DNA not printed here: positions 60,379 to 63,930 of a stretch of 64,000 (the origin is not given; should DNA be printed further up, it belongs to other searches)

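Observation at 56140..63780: Coupled operon of PLD-nuclease/SNF2-helicase, N6-adenine methyltransferase with TRD, and an unknown 318-aa protein: an RM-like defence module that fits no named system I know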

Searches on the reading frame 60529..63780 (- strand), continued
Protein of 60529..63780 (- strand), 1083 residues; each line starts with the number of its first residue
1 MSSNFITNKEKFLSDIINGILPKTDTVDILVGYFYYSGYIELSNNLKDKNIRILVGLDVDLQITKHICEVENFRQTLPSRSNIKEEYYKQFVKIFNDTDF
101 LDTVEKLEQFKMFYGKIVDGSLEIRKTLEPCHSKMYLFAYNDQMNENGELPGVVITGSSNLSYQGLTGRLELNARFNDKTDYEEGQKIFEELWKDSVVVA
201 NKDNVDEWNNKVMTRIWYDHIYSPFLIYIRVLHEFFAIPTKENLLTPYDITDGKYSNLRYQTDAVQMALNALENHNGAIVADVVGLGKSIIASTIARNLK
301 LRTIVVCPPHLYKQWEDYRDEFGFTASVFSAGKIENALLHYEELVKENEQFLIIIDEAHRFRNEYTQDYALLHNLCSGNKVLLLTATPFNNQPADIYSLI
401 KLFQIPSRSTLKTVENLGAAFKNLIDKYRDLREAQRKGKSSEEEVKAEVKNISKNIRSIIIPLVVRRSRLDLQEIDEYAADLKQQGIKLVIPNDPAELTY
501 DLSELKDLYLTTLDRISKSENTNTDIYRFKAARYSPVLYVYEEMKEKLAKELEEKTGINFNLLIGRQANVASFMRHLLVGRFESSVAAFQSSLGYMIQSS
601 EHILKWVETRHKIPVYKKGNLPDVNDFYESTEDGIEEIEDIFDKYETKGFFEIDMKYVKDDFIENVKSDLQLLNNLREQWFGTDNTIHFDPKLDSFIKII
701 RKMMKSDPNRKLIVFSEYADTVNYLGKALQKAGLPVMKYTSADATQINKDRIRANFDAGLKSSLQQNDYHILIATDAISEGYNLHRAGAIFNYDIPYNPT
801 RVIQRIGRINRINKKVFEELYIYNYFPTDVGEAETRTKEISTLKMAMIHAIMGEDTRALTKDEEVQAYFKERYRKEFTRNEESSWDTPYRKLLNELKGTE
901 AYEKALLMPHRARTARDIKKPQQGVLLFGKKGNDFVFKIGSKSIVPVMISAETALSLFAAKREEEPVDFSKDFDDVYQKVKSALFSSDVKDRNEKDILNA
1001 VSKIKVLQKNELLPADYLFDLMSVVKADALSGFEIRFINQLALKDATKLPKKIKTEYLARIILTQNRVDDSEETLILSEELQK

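Call 59: list_cluster_members(proteins=[window:60529-63780:-, window:57093-60521:-, window:56140-57096:-, window:54110-54766:-])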
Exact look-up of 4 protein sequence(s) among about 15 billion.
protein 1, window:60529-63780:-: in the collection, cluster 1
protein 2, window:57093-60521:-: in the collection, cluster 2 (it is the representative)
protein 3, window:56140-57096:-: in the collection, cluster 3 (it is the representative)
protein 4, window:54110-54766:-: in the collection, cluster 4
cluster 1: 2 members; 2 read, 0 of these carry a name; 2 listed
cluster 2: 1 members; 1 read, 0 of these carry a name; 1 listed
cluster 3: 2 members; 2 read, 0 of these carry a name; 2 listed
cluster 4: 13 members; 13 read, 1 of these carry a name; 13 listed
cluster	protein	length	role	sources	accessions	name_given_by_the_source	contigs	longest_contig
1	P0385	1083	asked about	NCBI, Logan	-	-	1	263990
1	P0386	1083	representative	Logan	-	-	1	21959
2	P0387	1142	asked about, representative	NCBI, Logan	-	-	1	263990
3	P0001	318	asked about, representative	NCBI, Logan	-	-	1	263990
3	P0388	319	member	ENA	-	-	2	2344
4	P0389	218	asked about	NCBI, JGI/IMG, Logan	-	hypothetical protein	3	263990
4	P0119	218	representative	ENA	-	-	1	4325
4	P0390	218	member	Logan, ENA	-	-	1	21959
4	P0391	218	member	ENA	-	-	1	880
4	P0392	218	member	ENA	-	-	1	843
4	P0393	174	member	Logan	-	-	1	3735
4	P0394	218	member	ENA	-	-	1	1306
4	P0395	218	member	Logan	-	-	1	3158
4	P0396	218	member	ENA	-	-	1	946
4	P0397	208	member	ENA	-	-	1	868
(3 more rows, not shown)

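Call 60: find_encoding_contigs(protein=P0386, flank=10000, max_places=4)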
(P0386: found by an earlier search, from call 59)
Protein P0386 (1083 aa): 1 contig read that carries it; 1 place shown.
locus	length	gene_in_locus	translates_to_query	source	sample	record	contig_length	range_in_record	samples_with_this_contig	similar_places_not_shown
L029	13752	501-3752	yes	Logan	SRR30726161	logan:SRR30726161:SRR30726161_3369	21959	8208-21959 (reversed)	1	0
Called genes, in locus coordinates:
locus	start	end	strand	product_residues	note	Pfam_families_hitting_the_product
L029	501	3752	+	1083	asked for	PF13091:PLDc_2 (weak), PF00270:DEAD (faint), PF04851:ResIII, PF00176:SNF2-rel_dom, PF00271:Helicase_C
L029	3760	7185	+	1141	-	PF02384:N6_Mtase (faint), PF07669:Eco57I, PF12950:TaqI_C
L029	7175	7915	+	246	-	-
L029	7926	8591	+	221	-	-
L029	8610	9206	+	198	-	-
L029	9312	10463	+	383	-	PF13784:Fic_N, PF02661:Fic, PF21248:SoFic-like_C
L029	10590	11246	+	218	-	-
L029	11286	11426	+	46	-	-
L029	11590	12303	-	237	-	PF17761:DUF1016_N, PF06250:YhcG_C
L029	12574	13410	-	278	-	PF02498:Bro-N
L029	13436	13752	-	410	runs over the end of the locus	PF02646:RmuC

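Call 61: search_protein_families(library=pfam, proteins=[L029:7175-7915:+, L029:7926-8591:+, L029:8610-9206:+, L018:15669-16583:+, L018:18326-21034:+, L019:5181-6164:+, L019:2834-5197:+, L019:10378-11439:+, L020:5763-7001:+], max_evalue=0.1)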
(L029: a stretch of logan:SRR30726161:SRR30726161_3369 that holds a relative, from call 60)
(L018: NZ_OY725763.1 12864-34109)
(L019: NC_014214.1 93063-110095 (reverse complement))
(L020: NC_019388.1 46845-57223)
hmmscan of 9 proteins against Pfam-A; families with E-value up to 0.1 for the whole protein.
L029:7175-7915:+ (246 aa): 6 families
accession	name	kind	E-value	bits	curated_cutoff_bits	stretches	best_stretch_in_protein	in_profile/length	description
PF18160.6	SLATT_5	-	0.0099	15.7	29.5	1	2-95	29-121/192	SMODS and SLOG-associating 2TM effector domain family 5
PF09403.15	FadA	-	0.014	16.2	28.5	1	173-203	56-86/99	Adhesion protein FadA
PF04977.20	DivIC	-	0.033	14.4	28.9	1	45-90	6-51/80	Septum formation initiator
PF13210.11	DUF4018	-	0.034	14.4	25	1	11-91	98-173/198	Domain of unknown function (DUF4018)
PF13230.11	GATase_4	-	0.043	13.2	23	1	105-171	121-185/272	Glutamine amidotransferases class-II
PF06295.17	ZapG-like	-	0.047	14.2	33.5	1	42-100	2-54/123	Z-ring associated protein G-like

L029:7926-8591:+ (221 aa): 0 families

L029:8610-9206:+ (198 aa): 0 families

L018:15669-16583:+ (304 aa): 0 families

L018:18326-21034:+ (902 aa): 20 families
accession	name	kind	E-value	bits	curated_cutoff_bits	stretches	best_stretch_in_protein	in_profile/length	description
PF13086.12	AAA_11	-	1.2e-29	104.3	27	1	188-532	2-254/257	AAA domain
PF13087.12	AAA_12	-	7.1e-27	94.7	27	1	561-720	6-193/195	AAA domain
PF13245.12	AAA_19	-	5.5e-16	59.4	25.1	2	192-253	1-64/134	AAA domain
PF01443.25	Viral_helicase1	-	1.7e-12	48.1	21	1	484-719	51-228/228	Viral superfamily 1 RNA helicase core domain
PF13604.12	AAA_30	-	8.8e-12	45.6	27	2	189-251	3-67/191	AAA domain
PF10881.14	DUF2726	-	2.2e-10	40.8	24.7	1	779-896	8-121/126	Protein of unknown function (DUF2726)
PF13538.12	UvrD_C_2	-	1e-07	32.1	27.4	1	671-718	4-52/52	UvrD-like helicase C-terminal domain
PF04851.21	ResIII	-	9.6e-07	29.3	22.5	1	190-253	6-76/164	Type III restriction enzyme, res subunit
PF00270.35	DEAD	-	1.8e-05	25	26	1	190-252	2-67/167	DEAD/DEAH box helicase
PF09848.15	SLFN-g3_helicase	-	1.9e-05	24.6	24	1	204-274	3-72/354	Schlafen group 3, DNA/RNA helicase domain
PF18741.7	MTES_1575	-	0.00014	22.3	38.2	1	831-891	26-84/96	REase_MTES_1575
PF00580.27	UvrD-helicase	-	0.00022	21.4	23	1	189-368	2-187/271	UvrD/REP helicase N-terminal domain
PF20720.3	nSTAND3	-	0.00066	19.8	27.2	1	191-247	6-61/155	Novel STAND NTPase 3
PF02492.25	cobW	-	0.022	14.8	20.7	0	204-252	2-49/180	CobW/HypB/UreG, nucleotide-binding domain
PF13361.12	UvrD_C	-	0.03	14.2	25.6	0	672-719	290-347/350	UvrD-like helicase C-terminal domain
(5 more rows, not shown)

L019:5181-6164:+ (327 aa): 0 families

L019:2834-5197:+ (787 aa): 3 families
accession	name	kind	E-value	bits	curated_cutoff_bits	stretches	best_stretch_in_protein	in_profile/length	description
PF07669.17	Eco57I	-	6.4e-22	78.9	25.3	1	443-723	1-164/171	Eco57I restriction-modification methylase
PF20473.4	MmeI_Mtase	-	1.5e-09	37.9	27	1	394-467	13-87/259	MmeI, DNA-methyltransferase domain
PF02384.22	N6_Mtase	-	0.0021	17.9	20.4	0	324-452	6-87/311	N-6 DNA Methylase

L019:10378-11439:+ (353 aa): 0 families

L020:5763-7001:+ (412 aa): 1 family
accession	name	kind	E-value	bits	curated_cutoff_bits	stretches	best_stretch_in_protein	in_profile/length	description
PF14338.12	Mrr_N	-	0.062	13.9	29.5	0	366-409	21-65/87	Mrr N-terminal domain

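Call 64: find_related_loci(query=window:60529-63780:-, collection=metagenome_contigs, flank=10000)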
Query window:60529-63780:- (1083 aa) in metagenome_contigs; peptide patterns used: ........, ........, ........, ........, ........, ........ (x = any residue, [..] = any of these).
485 stretches matched a pattern; 392 encode a relative of the query (tblastn E <= 1e-3); the best 80 are kept; 80 distinct loci.
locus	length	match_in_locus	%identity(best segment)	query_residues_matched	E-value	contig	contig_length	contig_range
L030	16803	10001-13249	92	1-1083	0e+0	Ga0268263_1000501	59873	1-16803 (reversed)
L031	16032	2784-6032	91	1-1083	0e+0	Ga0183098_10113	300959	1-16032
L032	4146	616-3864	85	1-1083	0e+0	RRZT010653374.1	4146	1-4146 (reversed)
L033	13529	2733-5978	86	1-1082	0e+0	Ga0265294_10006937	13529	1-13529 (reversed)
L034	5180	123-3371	85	1-1083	0e+0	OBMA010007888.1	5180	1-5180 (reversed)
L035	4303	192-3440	85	1-1083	0e+0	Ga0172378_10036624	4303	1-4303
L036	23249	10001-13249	86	1-1083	0e+0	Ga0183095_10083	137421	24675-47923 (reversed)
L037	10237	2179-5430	82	1-1083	0e+0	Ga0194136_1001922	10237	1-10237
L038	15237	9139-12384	80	1-1082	0e+0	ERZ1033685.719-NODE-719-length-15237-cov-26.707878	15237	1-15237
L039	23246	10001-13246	80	1-1082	0e+0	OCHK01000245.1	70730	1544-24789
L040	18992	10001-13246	81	1-1082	0e+0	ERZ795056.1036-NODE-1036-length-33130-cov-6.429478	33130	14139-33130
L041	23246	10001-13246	79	1-1082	0e+0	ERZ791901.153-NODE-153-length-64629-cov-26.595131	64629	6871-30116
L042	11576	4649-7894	80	1-1082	0e+0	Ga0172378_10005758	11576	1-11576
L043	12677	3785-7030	79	1-1082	0e+0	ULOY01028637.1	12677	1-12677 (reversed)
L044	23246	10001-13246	79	1-1082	0e+0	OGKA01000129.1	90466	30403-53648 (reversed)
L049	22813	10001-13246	79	1-1082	0e+0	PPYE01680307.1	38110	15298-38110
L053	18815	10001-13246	78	1-1082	0e+0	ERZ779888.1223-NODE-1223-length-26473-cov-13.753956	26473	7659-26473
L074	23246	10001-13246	77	1-1082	0e+0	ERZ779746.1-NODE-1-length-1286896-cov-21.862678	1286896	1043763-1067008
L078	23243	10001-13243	77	1-1082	0e+0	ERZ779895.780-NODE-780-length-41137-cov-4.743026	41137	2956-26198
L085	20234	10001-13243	77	1-1083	0e+0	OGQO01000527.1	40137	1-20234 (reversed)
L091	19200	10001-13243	77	1-1082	0e+0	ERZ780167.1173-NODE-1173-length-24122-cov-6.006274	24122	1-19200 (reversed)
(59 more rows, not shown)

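Call 102: get_annotated_region(hit=H17, flank=8000)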
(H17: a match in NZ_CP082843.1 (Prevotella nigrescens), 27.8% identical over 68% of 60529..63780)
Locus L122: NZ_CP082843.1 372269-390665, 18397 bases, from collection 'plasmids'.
description: Prevotella nigrescens strain FDAARGOS_1486 plasmid unnamed, complete sequence
organism: Prevotella nigrescens (NCBI taxid 28133)
taxonomy: Bacteria; Bacteroidota; Bacteroidia; Bacteroidales; Prevotellaceae; Prevotella; Prevotella nigrescens
host: -; source: -; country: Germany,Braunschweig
typing (MOB-suite, as given by PLSDB): non-mobilizable; mating-pair formation MPF_T
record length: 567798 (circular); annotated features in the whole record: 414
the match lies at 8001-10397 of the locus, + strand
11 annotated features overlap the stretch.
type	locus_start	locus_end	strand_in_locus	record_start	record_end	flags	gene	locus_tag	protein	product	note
CDS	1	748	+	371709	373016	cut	-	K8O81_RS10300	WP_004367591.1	DUF1302 family protein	-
CDS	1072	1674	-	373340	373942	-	-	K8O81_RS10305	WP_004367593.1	DDE-type integrase/transposase/recombinase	GO:0015074 - DNA integration [Evidence IEA]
CDS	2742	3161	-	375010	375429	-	-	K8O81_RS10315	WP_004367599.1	hypothetical protein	-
CDS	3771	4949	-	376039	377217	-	-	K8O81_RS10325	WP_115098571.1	IS4 family transposase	-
CDS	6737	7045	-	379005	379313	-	-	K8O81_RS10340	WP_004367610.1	DUF3853 family protein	-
CDS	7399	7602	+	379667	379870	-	-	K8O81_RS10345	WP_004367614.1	helix-turn-helix transcriptional regulator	-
CDS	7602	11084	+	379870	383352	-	-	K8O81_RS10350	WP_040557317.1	helicase-related protein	-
CDS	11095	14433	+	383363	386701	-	-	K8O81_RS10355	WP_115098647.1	N-6 DNA methylase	GO:0006306 - DNA methylation [Evidence IEA]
CDS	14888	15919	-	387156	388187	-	-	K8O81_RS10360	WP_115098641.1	Eco57I restriction-modification methylase domain-containing protein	GO:0006304 - DNA modification [Evidence IEA]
CDS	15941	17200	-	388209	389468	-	-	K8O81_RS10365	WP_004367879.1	ATP-binding protein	-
CDS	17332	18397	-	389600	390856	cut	-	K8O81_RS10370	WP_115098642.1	Eco57I restriction-modification methylase domain-containing protein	GO:0006304 - DNA modification [Evidence IEA]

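Call 110: search_protein_families(library=pfam, proteins=[L049:16659-17564:+, L085:16631-17950:+, L036:16691-18634:+, L041:16683-17312:+, L044:17912-19099:+, L091:16808-18004:+, L040:17100-18137:+, L053:16741-17814:+, L078:16827-18155:+, L074:16772-17560:+], max_evalue=0.05)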
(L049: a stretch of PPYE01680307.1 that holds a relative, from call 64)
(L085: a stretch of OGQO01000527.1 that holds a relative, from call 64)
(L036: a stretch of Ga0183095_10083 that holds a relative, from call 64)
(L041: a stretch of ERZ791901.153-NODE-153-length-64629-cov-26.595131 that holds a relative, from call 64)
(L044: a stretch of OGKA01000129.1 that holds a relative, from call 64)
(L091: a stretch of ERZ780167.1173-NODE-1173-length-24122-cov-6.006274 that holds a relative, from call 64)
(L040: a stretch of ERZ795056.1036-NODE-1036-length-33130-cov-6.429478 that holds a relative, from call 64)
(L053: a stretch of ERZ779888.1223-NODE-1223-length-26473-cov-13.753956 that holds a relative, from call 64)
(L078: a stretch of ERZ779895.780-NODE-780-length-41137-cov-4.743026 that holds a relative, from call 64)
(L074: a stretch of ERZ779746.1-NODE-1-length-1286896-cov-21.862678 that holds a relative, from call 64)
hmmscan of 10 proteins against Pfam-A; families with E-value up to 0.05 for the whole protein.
L049:16659-17564:+ (301 aa): 1 family
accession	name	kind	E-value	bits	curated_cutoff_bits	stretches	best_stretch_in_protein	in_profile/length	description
PF11185.13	DUF2971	-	4.1e-06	28.5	22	1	168-231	2-89/89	Protein of unknown function (DUF2971)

L085:16631-17950:+ (439 aa): 1 family
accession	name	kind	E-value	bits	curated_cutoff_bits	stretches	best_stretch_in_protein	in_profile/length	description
PF24033.1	DUF7342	-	0.04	14.3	31.6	0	113-157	65-109/150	Family of unknown function (DUF7342)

L036:16691-18634:+ (647 aa): 0 families

L041:16683-17312:+ (209 aa): 1 family
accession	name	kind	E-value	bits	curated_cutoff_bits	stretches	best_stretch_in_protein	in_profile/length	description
PF01145.31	Band_7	-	2.3e-07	31.5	23.6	1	27-159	3-121/176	SPFH domain / Band 7 family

L044:17912-19099:+ (395 aa): 3 families
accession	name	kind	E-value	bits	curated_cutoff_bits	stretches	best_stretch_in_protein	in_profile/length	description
PF21093.3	Nup188_N-subdom_III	-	6.9e-05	22.4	24.3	1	229-331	37-135/413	Nucleoporin Nup188, N-terminal subdomain III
PF01133.22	ER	-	0.011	16.2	25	0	31-68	32-69/98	Enhancer of rudimentary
PF17419.7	MauJ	-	0.026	15.8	28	0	210-354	2-86/116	Methylamine utilization protein MauJ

L091:16808-18004:+ (398 aa): 0 families

L040:17100-18137:+ (345 aa): 1 family
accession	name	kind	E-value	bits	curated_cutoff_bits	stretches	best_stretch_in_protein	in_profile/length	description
PF02277.22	DBI_PRT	-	4e-126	421.2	22.6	1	7-341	2-329/329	Phosphoribosyltransferase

L053:16741-17814:+ (357 aa): 1 family
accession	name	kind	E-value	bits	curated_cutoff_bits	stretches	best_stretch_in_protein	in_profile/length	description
PF25547.1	WXG100_2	-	0.028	14.8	27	0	309-352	90-133/150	WXG100 like domain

L078:16827-18155:+ (442 aa): 2 families
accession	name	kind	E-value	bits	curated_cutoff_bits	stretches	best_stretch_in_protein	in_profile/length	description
PF18862.6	ApeA_NTD1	-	7.9e-33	114.5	25.5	1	12-290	1-271/271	ApeA N-terminal domain 1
PF18739.6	HEPN_Apea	-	1e-13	52.3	24.4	1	322-427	3-134/136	Apea-like HEPN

L074:16772-17560:+ (262 aa): 1 family
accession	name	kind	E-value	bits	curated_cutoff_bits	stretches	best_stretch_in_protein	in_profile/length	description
PF05014.21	Nuc_deoxyrib_tr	-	0.00024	21.7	28.8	1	42-98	45-103/117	Nucleoside 2-deoxyribosyltransferase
